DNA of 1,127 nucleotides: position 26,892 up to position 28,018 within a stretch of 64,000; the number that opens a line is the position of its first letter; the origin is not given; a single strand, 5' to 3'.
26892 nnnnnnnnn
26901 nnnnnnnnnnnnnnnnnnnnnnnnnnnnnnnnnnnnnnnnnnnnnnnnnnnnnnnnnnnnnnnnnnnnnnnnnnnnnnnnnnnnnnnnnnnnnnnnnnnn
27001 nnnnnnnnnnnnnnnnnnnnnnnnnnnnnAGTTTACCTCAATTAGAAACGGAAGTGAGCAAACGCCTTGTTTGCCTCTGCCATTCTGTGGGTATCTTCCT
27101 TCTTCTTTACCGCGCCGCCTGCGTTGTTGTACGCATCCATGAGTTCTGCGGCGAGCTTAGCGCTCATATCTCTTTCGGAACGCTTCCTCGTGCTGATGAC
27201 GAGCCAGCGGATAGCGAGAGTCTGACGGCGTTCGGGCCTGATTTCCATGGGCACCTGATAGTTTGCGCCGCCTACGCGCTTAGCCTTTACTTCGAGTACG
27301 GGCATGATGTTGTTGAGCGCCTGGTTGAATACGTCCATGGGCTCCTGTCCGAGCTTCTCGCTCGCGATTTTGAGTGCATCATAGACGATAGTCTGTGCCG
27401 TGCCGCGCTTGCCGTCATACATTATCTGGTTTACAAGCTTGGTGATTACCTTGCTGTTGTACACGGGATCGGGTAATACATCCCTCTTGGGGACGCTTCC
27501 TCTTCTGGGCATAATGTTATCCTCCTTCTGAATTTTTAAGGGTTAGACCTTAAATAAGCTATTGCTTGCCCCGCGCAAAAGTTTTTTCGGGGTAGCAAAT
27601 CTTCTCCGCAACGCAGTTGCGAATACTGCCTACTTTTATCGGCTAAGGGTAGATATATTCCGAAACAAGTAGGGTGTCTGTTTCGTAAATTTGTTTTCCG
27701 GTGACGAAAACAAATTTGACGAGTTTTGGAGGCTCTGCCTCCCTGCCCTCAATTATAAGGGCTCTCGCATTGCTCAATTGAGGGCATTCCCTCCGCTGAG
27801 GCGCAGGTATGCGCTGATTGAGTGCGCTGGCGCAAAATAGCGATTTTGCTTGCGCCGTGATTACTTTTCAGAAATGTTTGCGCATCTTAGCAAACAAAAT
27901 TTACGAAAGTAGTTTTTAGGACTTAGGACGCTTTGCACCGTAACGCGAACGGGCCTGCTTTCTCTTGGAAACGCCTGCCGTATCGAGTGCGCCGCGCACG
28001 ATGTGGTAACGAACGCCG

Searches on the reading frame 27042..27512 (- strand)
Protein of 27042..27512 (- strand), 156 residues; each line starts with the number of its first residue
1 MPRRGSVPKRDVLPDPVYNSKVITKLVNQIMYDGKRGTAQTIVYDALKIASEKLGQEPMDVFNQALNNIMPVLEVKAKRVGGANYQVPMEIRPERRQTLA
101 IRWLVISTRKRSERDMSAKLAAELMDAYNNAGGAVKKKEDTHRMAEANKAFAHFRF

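Call 73: find_homologous_proteins(query=window:27042-27512:-, max_evalue=1e-40)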
Query window:27042-27512:- (156 aa): 7977 proteins with E <= 1e-40 among 8000 candidates; the best 120 are listed.
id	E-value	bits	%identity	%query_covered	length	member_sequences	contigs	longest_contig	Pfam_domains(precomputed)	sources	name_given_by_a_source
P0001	3.1e-93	327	96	100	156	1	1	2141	PF00177.28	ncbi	-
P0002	7.5e-93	326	96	100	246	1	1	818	PF00177.28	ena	-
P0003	1.2e-92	326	95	100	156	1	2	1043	PF00177.28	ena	-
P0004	2.3e-92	325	94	100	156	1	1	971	PF00177.28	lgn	-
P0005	3.5e-92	324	94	100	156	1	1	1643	PF00177.28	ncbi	-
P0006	4.6e-92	324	94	100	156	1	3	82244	PF00177.28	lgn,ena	-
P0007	6.0e-92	323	94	100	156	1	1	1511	PF00177.28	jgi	-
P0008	8.7e-92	323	94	100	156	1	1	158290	PF00177.28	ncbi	-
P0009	9.0e-92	323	94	100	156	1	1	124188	PF00177.28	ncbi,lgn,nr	ncbi:MAG: 30S ribosomal protein S7 [Clostridiales bacterium]|nr:30S ribosomal protein S7 [Clostridia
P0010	9.1e-92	323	94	100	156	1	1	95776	PF00177.28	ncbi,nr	ncbi:MAG: 30S ribosomal protein S7 [Roseburia sp.]|nr:30S ribosomal protein S7 [Roseburia sp.]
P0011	2.3e-91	321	94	100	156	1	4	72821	PF00177.28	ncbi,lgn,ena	-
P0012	3.0e-91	321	94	100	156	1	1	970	PF00177.28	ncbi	-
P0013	8.0e-91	320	93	100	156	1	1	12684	PF00177.28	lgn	-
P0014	1.1e-90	319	94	100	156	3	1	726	PF00177.28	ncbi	-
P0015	1.6e-90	319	94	100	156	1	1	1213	PF00177.28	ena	-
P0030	6.8e-87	307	88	100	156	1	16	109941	PF00177.28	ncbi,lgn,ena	-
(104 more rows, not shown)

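Call 74: find_encoding_contigs(protein=P0008, flank=5000, max_places=1)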
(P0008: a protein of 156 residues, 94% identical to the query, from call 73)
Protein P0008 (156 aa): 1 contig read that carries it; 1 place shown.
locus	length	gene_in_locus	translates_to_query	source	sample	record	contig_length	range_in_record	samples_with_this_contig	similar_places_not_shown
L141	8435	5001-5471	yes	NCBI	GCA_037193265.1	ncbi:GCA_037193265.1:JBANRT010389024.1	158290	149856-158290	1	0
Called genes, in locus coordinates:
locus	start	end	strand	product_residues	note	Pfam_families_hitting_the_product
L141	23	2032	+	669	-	PF13472:Lipase_GDSL_2 (weak), PF25849:PelX_N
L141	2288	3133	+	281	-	-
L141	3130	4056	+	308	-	-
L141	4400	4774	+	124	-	PF00164:Ribosom_S12_S23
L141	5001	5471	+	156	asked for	PF00177:Ribosomal_S7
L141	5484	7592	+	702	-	PF00009:GTP_EFTU, PF03144:GTP_EFTU_D2, PF22042:EF-G_D2, PF14492:EFG_III, PF16658:RF3_C (faint), PF03764:EFG_IV, PF00679:EFG_C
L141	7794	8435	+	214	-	?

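Call 75: find_encoding_contigs(protein=P0009, flank=5000, max_places=1)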
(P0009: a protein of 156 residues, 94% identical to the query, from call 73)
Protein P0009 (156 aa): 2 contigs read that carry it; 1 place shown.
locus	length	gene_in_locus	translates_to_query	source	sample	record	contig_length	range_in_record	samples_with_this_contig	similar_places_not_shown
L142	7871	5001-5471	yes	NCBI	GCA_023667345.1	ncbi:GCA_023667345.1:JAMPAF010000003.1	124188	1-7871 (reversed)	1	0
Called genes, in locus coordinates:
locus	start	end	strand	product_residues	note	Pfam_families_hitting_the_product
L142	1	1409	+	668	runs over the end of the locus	PF17191:RecG_wedge, PF00270:DEAD, PF04851:ResIII (weak), PF22590:Cas3-like_C_2 (faint), PF00271:Helicase_C, PF19833:RecG_dom3_C (weak)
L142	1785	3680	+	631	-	PF00657:Lipase_GDSL, PF13472:Lipase_GDSL_2, PF25849:PelX_N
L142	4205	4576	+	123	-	PF00164:Ribosom_S12_S23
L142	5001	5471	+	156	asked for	PF00177:Ribosomal_S7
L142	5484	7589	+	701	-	PF00009:GTP_EFTU, PF22042:EF-G_D2, PF03144:GTP_EFTU_D2, PF14492:EFG_III, PF03764:EFG_IV, PF00679:EFG_C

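Call 76: find_encoding_contigs(protein=P0010, flank=5000, max_places=1)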
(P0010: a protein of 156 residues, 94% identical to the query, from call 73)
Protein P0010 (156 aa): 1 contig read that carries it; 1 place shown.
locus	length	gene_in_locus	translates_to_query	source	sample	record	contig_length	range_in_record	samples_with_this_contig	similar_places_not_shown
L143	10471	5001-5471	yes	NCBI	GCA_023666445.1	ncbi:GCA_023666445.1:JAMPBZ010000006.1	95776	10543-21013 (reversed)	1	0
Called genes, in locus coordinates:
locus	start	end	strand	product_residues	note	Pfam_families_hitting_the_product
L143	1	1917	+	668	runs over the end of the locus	PF17191:RecG_wedge, PF00270:DEAD, PF04851:ResIII (weak), PF00271:Helicase_C, PF22590:Cas3-like_C_2 (weak), PF19833:RecG_dom3_C (weak)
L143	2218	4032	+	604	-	PF00657:Lipase_GDSL, PF13472:Lipase_GDSL_2 (weak), PF25849:PelX_N (faint)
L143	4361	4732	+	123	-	PF00164:Ribosom_S12_S23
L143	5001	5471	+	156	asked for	PF00177:Ribosomal_S7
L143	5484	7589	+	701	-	PF00009:GTP_EFTU, PF22042:EF-G_D2, PF03144:GTP_EFTU_D2, PF14492:EFG_III, PF03764:EFG_IV, PF00679:EFG_C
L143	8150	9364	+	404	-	PF00009:GTP_EFTU, PF03144:GTP_EFTU_D2, PF03143:GTP_EFTU_D3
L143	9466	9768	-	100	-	PF12844:HTH_19 (weak), PF01381:HTH_3, PF13443:HTH_26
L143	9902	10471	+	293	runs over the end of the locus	-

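Call 77: find_encoding_contigs(protein=P0030, flank=5000, max_places=1)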
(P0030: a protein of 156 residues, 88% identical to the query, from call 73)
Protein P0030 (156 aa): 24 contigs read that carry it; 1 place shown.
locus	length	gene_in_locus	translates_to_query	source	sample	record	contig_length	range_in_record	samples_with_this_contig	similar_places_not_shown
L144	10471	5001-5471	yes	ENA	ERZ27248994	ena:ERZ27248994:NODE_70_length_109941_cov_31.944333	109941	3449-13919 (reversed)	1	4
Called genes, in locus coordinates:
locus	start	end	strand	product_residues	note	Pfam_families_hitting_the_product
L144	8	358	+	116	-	PF03780:Asp23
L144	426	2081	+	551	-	PF02734:Dak2, PF21645:FakA-like_M, PF13684:FakA-like_C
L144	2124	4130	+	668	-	PF17191:RecG_wedge, PF00270:DEAD, PF04851:ResIII, PF00271:Helicase_C, PF19833:RecG_dom3_C (weak)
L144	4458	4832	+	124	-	PF00164:Ribosom_S12_S23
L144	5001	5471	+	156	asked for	PF00177:Ribosomal_S7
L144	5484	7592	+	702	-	PF00009:GTP_EFTU, PF03144:GTP_EFTU_D2, PF22042:EF-G_D2, PF14492:EFG_III, PF16658:RF3_C (weak), PF03764:EFG_IV, PF00679:EFG_C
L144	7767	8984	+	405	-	PF00009:GTP_EFTU, PF03144:GTP_EFTU_D2, PF03143:GTP_EFTU_D3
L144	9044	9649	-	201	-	PF00730:HhH-GPD, PF00633:HHH (faint)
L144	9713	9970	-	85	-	PF11823:Se_S_carrier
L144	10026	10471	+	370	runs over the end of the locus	PF00266:Aminotran_5, PF01041:DegT_DnrJ_EryC1 (weak)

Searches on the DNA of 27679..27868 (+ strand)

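Call 84: search_dna_similar(query=window:27679-27868:+, collection=plasmids, mode=distant, max_evalue=0.001, max_rows=10)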
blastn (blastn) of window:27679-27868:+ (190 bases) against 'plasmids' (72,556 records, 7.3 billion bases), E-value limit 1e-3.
No match.

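Call 85: search_dna_similar(query=window:27679-27868:+, collection=phages, mode=distant, max_evalue=0.001, max_rows=10)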
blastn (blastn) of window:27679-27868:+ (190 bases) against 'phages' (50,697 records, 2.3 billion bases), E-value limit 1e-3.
No match.
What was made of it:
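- On oriT / sso of mobilizable plasmids: No plasmid or phage match (calls 84, 85).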
